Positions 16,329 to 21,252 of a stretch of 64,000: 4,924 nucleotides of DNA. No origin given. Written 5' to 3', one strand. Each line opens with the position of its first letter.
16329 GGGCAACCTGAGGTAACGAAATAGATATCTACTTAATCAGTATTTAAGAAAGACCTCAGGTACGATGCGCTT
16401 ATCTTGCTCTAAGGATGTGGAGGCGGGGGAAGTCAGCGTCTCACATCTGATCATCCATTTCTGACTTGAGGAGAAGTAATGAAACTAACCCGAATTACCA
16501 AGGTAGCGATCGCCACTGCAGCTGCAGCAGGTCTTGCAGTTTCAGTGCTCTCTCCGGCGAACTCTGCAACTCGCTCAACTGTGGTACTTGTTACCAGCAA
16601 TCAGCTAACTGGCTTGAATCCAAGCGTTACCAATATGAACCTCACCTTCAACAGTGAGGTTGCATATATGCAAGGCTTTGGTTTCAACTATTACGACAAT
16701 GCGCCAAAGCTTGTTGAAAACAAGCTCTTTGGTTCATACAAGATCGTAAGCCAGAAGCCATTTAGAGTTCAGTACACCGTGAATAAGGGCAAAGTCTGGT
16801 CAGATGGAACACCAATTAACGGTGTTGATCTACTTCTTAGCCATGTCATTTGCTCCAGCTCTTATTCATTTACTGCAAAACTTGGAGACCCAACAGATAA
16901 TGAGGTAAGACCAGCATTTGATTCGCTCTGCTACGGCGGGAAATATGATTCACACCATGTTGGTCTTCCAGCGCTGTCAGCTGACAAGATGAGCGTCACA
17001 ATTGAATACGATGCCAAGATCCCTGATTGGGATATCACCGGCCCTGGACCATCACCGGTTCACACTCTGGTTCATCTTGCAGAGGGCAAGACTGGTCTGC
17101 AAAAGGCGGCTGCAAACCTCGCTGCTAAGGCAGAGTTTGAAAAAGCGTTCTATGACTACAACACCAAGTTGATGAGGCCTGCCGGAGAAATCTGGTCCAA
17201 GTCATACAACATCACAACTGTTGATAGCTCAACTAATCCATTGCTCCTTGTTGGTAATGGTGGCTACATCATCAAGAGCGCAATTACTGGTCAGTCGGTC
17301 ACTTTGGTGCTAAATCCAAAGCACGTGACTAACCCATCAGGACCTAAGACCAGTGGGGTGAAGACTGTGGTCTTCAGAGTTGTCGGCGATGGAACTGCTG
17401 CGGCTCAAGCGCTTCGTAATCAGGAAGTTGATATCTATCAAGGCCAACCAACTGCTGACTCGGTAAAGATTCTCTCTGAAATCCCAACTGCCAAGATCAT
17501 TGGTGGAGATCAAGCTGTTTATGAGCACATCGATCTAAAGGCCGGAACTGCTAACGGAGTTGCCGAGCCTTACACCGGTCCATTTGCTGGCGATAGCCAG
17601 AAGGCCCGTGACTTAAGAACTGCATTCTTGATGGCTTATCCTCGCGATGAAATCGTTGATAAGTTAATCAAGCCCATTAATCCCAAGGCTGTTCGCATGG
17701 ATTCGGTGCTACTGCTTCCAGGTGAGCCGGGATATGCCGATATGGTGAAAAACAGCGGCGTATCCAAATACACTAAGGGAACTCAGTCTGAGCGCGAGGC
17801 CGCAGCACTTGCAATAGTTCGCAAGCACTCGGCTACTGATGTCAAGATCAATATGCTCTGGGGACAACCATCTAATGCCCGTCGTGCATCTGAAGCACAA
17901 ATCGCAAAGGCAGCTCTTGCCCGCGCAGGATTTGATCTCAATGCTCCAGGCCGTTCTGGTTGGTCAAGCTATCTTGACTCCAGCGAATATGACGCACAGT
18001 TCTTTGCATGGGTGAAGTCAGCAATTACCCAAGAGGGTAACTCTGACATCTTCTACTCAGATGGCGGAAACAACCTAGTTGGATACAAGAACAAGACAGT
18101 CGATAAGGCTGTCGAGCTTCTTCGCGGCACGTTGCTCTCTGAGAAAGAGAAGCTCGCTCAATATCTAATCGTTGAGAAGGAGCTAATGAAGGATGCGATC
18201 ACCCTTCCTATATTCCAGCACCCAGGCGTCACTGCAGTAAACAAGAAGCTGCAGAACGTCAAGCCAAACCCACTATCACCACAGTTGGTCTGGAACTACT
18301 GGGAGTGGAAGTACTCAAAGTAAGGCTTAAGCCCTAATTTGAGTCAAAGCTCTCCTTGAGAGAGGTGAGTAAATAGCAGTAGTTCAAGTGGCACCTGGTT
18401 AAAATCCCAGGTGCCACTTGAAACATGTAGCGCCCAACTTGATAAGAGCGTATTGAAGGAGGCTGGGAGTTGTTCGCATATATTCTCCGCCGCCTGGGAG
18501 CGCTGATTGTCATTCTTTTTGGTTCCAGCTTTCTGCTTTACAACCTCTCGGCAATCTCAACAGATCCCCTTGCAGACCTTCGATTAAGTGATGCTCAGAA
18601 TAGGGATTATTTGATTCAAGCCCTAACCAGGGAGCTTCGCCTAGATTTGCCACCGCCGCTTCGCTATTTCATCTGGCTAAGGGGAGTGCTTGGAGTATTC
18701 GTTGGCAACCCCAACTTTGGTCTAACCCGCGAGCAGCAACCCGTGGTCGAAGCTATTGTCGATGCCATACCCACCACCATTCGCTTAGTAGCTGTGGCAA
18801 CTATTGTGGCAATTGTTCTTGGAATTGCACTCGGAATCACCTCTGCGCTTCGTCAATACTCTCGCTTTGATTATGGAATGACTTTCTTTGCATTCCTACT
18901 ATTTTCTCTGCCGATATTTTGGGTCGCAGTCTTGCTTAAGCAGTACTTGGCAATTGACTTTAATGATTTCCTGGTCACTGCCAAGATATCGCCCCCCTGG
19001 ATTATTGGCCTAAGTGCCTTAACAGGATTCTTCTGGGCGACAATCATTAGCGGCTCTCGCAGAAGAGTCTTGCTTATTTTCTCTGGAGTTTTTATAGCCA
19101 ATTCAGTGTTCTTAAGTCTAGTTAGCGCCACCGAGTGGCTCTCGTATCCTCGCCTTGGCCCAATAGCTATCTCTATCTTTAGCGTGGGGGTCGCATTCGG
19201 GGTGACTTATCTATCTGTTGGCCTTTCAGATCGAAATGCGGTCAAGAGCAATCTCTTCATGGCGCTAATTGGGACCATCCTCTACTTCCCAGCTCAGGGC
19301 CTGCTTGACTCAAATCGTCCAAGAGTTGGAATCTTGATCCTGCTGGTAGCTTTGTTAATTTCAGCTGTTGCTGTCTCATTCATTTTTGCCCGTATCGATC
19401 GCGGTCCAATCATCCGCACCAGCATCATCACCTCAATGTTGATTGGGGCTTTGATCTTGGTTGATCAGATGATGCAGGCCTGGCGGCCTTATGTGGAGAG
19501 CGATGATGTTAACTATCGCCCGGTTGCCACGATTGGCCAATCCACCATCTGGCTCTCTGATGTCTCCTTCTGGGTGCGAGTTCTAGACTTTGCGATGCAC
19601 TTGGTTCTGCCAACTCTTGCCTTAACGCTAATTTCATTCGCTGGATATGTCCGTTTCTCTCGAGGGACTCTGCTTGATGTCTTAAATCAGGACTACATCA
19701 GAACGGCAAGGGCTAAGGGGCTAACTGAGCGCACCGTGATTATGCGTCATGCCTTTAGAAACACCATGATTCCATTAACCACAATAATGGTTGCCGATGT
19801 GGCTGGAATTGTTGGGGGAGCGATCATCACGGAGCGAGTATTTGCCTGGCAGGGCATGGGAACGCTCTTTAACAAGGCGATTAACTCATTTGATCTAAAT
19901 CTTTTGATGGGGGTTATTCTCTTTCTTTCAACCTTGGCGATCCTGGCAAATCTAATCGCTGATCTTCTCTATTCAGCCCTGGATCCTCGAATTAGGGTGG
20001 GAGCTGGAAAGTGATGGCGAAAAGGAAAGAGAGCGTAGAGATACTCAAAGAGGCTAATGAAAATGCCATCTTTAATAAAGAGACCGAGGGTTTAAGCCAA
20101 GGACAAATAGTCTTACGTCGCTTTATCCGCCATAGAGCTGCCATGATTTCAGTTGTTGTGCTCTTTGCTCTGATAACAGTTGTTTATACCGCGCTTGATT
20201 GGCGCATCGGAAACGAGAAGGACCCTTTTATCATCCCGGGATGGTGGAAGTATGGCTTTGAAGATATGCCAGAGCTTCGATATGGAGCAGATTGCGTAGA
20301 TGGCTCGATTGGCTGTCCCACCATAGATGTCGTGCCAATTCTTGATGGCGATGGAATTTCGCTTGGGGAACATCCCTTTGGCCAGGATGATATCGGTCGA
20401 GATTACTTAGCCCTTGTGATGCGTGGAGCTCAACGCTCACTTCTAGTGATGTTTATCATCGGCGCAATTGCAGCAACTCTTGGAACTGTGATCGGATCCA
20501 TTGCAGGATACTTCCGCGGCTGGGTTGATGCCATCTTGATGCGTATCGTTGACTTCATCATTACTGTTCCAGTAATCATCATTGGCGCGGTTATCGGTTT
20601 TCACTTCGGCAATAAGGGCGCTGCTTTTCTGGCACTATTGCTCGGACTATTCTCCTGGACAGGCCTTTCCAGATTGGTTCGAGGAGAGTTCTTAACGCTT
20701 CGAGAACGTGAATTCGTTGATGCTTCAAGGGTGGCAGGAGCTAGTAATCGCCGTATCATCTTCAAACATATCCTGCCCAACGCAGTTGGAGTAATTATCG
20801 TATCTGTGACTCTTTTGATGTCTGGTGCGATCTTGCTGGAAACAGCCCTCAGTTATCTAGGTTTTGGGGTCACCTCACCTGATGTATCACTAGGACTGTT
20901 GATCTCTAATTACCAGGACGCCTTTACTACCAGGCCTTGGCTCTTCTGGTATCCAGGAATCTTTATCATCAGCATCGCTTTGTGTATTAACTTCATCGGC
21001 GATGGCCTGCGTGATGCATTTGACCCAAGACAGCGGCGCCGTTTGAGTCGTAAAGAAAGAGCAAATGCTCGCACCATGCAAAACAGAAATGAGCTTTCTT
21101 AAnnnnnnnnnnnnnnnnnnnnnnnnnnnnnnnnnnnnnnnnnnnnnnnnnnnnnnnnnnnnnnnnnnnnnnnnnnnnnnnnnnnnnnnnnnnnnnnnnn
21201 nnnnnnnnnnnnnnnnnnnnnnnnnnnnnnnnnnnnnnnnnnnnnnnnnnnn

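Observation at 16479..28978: Two tandem paralogous Dpp/Opp-type importers share one fused ATPase, and each is interrupted by an antisense PH-like membrane protein gene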

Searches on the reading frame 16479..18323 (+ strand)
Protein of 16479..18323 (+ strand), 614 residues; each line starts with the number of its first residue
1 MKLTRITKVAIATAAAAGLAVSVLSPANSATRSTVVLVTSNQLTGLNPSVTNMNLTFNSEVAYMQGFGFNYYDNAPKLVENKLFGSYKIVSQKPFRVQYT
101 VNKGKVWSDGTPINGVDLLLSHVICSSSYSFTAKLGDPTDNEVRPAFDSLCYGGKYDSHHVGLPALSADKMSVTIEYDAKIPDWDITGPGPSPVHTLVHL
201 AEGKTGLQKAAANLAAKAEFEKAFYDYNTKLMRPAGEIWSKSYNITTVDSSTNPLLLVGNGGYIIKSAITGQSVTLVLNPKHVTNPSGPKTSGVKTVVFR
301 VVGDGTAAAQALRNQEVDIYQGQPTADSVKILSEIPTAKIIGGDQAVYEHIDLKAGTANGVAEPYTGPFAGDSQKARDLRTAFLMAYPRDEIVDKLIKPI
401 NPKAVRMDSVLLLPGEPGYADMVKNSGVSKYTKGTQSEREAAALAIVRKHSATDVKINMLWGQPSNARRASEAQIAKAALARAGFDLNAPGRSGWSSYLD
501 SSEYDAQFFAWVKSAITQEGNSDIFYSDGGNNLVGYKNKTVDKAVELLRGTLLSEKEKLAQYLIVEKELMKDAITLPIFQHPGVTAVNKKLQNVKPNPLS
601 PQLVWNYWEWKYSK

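Call 5: search_protein_families(library=pfam, proteins=[window:16479-18323:+], max_evalue=0.01)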
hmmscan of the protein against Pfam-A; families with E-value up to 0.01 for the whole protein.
window:16479-18323:+ (614 aa): 1 family
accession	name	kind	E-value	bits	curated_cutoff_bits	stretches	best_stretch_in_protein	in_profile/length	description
PF00496.27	SBP_bac_5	-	1.6e-21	77.3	32.4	1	98-531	20-366/368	Bacterial extracellular solute-binding proteins, family 5 Middle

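Call 10: search_protein_families(library=ncbifam, proteins=[window:16479-18323:+], max_evalue=0.001)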
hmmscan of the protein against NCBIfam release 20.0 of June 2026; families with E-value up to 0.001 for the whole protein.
window:16479-18323:+ (614 aa): 2 families
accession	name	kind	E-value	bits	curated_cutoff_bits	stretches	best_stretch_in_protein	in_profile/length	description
NF045467.1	Opp4A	equivalog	8.8e-10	37.4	650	1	258-398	208-338/556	oligopeptide ABC transporter substrate-binding protein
NF011684.0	PRK15104.1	equivalog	0.00015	20.6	947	0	251-581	205-511/543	oligopeptide ABC transporter substrate-binding protein OppA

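Call 32: search_solved_structures(query=window:16479-18323:+, max_evalue=0.001)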
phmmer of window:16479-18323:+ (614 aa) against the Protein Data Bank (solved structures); distinct sequences matched with E-value up to 0.001: 9.
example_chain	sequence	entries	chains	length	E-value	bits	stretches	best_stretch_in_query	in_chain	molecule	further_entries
8j5q_A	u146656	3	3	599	2.2e-15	59.3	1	401-594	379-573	Uncharacterized protein Rv1280c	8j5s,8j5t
8j5u_A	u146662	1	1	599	2.2e-15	59.3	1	401-594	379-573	Uncharacterized protein Rv1280c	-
6wm6_A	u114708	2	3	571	9.4e-15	57.2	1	253-611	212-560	Extracellular solute-binding protein, family 5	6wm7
8j5r_A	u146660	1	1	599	1.8e-13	53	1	401-594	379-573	Uncharacterized protein Rv1280c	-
2z23_A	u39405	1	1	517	3.7e-07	32.1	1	251-585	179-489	Periplasmic oligopeptide-binding protein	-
3o9p_A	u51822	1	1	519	1.7e-06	29.9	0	244-337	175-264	Periplasmic murein peptide-binding protein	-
4toz_A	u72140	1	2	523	2.5e-06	29.4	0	244-337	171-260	Periplasmic murein peptide-binding protein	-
1b05_A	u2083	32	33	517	8.7e-06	27.6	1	241-584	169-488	PERIPLASMIC OLIGOPEPTIDE-BINDING PROTEIN | PROTEIN (OLIGO-PEPTIDE BINDING PROTEIN) | PERIPLASMIC OLIGO-PEPTIDE BINDING PROTEIN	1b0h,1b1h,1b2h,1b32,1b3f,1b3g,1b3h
5kzt_A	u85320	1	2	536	8.3e-05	24.4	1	378-605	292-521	Peptide/nickel transport system substrate-binding protein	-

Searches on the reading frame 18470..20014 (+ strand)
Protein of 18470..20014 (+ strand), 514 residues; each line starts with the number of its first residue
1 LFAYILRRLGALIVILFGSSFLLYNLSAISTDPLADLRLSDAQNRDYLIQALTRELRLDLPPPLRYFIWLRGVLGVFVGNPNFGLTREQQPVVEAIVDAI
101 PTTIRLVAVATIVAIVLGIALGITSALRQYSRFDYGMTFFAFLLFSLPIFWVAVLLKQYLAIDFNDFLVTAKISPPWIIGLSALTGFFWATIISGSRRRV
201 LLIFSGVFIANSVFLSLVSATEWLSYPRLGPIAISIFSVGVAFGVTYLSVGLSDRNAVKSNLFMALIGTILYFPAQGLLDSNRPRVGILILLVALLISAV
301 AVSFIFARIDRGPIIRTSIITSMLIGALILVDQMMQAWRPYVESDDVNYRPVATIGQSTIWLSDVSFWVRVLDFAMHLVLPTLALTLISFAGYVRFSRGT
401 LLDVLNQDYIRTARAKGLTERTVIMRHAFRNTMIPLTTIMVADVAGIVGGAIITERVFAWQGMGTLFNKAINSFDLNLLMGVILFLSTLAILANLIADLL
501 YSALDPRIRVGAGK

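Call 5: search_protein_families(library=pfam, proteins=[window:18470-20014:+], max_evalue=0.01)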
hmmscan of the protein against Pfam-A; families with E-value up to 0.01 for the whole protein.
window:18470-20014:+ (514 aa): 2 families
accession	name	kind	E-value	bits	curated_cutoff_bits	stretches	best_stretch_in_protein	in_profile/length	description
PF00528.27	BPD_transp_1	-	2.5e-30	106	26.4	2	255-509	12-183/184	Binding-protein-dependent transport system inner membrane component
PF19300.4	BPD_transp_1_N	-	5.3e-05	23.8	23.8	1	1-106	1-113/114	Binding-prot-dependent transport system membrane comp, N-term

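Call 10: search_protein_families(library=ncbifam, proteins=[window:18470-20014:+], max_evalue=0.001)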
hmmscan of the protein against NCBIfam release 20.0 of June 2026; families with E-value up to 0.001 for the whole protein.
window:18470-20014:+ (514 aa): 21 families
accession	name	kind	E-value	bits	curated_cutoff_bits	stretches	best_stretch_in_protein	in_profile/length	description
NF045472.1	Opp4B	equivalog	1.2e-56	192.3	450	2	363-509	176-319/319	oligopeptide ABC transporter permease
NF045470.1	Opp2B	equivalog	1.7e-56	191.6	350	2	375-509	166-300/300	nickel ABC transporter permease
NF045471.1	Opp3B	equivalog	2.6e-53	181.5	480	2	369-514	163-308/308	oligopeptide ABC transporter permease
NF045469.1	Opp1B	equivalog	3.3e-53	181.2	380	2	374-509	173-307/307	nickel/cobalt ABC transporter permease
TIGR02789.1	nickel_nikB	equivalog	2.1e-52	178.4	447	2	375-510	173-308/314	nickel ABC transporter permease subunit NikB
NF008161.0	PRK10914.1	equivalog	7.7e-47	160.1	590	2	360-509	191-336/339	dipeptide ABC transporter permease DppB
NF007677.0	PRK10352.1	equivalog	1e-46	159.4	433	2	376-512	174-310/314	nickel ABC transporter permease subunit NikB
NF011661.0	PRK15081.1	equivalog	6.9e-40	137.4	463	2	375-509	170-304/306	glutathione ABC transporter permease GsiC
NF007008.0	PRK09471.1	equivalog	1.2e-37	130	388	2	376-509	172-305/306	oligopeptide ABC transporter permease OppB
NF043081.1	MMSYN1_0165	equivalog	7.3e-31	107.5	350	2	377-510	252-386/388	oligopeptide ABC transporter permease OppB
NF011690.0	PRK15110.1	equivalog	1.3e-28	100.3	432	2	322-504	124-309/321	putrescine export ABC transporter permease SapB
NF011712.0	PRK15133.1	subfamily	1.7e-27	96.3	445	2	363-509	213-360/364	microcin C ABC transporter permease YejB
NF045474.1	Opp2C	equivalog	7.3e-09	35.6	300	1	382-448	106-172/236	nickel transporter permease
NF045475.1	Opp3C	equivalog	1.7e-07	30.7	450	1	378-509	190-328/328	oligopeptide ABC transporter permease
NF045476.1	Opp4C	equivalog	2.2e-07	30.4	350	1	382-465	144-223/278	oligopeptide ABC transporter permease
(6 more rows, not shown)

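Call 33: search_solved_structures(query=window:18470-20014:+, max_evalue=0.001)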
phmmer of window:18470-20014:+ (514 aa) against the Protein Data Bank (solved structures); distinct sequences matched with E-value up to 0.001: 5.
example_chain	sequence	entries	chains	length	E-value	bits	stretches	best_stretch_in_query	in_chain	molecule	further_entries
8j5q_B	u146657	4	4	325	7.7e-54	186.6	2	367-510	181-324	Putative peptide transport permease protein Rv1283c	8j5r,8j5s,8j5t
8z1v_A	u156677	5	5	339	9e-46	160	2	359-509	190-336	Dipeptide transport system permease protein DppB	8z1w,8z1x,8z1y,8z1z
8wd9_B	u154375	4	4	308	4e-36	128.2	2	377-511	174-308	Probable dipeptide-transport integral membrane protein ABC transporter DppB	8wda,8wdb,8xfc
8z21_A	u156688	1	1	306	4e-32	115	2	377-509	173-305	Oligopeptide transport system permease protein OppB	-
8wd9_C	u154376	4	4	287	1.5e-06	30.7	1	384-509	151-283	Probable dipeptide-transport integral membrane protein ABC transporter DppC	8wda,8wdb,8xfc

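Call 76: predict_structure(alignment_id=A4)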
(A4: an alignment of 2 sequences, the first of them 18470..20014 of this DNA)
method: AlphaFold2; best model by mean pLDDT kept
length: 514 residues; sequences in the alignment: 2
mean_pLDDT: 42.1   pTM: 0.48
mean pLDDT of the five models: 42.1, 42.0, 36.9, 35.8, 35.1
residues with pLDDT >= 90: 0; 70-90: 3; 50-70: 127; < 50: 384
segments of 3 or more residues with pLDDT < 50: 1-197, 208-221, 279-285, 338-405, 421-426, 428-514
pLDDT, mean of each block of 10 residues (from residue 1): 31 33 30 30 37 35 34 34 39 35 31 36 33 35 38 34 27 35 41 48 50 44 54 61 56 63 70 60 51 61 56 56 58 50 34 26 36 41 44 40 47 60 45 39 36 31 35 35 40 43 39 31
secondary structure, 60 per line:
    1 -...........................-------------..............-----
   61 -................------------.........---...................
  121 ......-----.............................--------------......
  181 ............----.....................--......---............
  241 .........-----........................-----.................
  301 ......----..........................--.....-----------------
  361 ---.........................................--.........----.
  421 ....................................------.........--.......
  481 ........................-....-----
elements in order: H2-28 H42-55 H62-77 H90-98 H102-126 H132-160 H175-192 H197-217 H220-225 H229-249 H255-278 H284-306 H311-336 H339-343 H364-404 H407-415 H420-456 H463-471 H474-504 H506-509

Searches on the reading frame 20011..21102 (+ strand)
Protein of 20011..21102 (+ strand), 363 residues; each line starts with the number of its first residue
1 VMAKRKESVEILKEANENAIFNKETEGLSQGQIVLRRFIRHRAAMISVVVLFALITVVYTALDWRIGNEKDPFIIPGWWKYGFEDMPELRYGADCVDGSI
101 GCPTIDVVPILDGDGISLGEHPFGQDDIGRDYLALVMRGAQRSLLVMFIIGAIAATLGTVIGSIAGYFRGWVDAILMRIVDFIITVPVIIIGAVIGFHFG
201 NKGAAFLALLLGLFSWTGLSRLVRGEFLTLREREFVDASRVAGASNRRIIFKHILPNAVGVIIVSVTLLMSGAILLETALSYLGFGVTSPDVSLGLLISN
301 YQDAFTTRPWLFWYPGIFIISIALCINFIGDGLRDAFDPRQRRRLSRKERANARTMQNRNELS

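Call 5: search_protein_families(library=pfam, proteins=[window:20011-21102:+], max_evalue=0.01)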
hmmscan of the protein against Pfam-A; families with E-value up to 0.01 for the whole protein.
window:20011-21102:+ (363 aa): 2 families
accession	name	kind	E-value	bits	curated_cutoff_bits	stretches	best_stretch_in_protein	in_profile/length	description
PF00528.27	BPD_transp_1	-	1.6e-32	113.2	26.4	1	158-343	1-184/184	Binding-protein-dependent transport system inner membrane component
PF12911.12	OppC_N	-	8.8e-06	26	23.9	1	29-59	1-31/53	N-terminal TM domain of oligopeptide transport permease C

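Call 10: search_protein_families(library=ncbifam, proteins=[window:20011-21102:+], max_evalue=0.001)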
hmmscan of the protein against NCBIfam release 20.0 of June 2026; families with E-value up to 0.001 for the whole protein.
window:20011-21102:+ (363 aa): 23 families
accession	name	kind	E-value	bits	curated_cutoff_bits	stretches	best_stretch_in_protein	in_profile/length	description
NF045476.1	Opp4C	equivalog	1.9e-76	257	350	1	119-340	55-278/278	oligopeptide ABC transporter permease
NF045475.1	Opp3C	equivalog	3.8e-56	190.6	450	1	121-342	108-328/328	oligopeptide ABC transporter permease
NF045474.1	Opp2C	equivalog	1.3e-54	185.4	300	1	120-338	19-236/236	nickel transporter permease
NF011935.0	PRK15406.1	equivalog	2.1e-54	185.4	433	1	120-342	81-302/302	oligopeptide ABC transporter permease OppC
NF045473.1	Opp1C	equivalog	1.1e-50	172.5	350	1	120-340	47-266/267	nickel/cobalt ABC transporter permease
NF043080.1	MMSYN1_0166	equivalog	1.8e-48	165.1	370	1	120-342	82-306/307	oligopeptide ABC transporter permease OppC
TIGR02790.1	nickel_nikC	equivalog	2e-48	165.3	358.45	1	120-338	41-258/258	nickel ABC transporter permease subunit NikC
NF011662.0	PRK15082.1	equivalog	2.4e-44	151.9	484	1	120-343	80-302/303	glutathione ABC transporter permease GsiD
NF007738.0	PRK10417.1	equivalog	3.8e-44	151.3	335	1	120-341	51-271/277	nickel ABC transporter permease subunit NikC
NF008160.0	PRK10913.1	equivalog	3.3e-43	148.2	483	1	120-341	78-298/300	dipeptide ABC transporter permease DppC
NF007376.0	PRK09881.1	equivalog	1.8e-42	145.4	434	1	120-344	73-296/298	D,D-dipeptide ABC transporter permease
NF047573.1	opine_perm_CntC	exception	2.1e-40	138.8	440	1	120-340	51-270/271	staphylopine uptake ABC transporter permease subunit CntC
NF011691.0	PRK15111.1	equivalog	5.6e-29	101.6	379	1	123-337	78-291/296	putrescine export ABC transporter permease SapC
NF011596.0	PRK15021.1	subfamily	3.9e-26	91.9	439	1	123-340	123-338/341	microcin C ABC transporter permease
NF045470.1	Opp2B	equivalog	4.7e-08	32.6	350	1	208-287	173-256/300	nickel ABC transporter permease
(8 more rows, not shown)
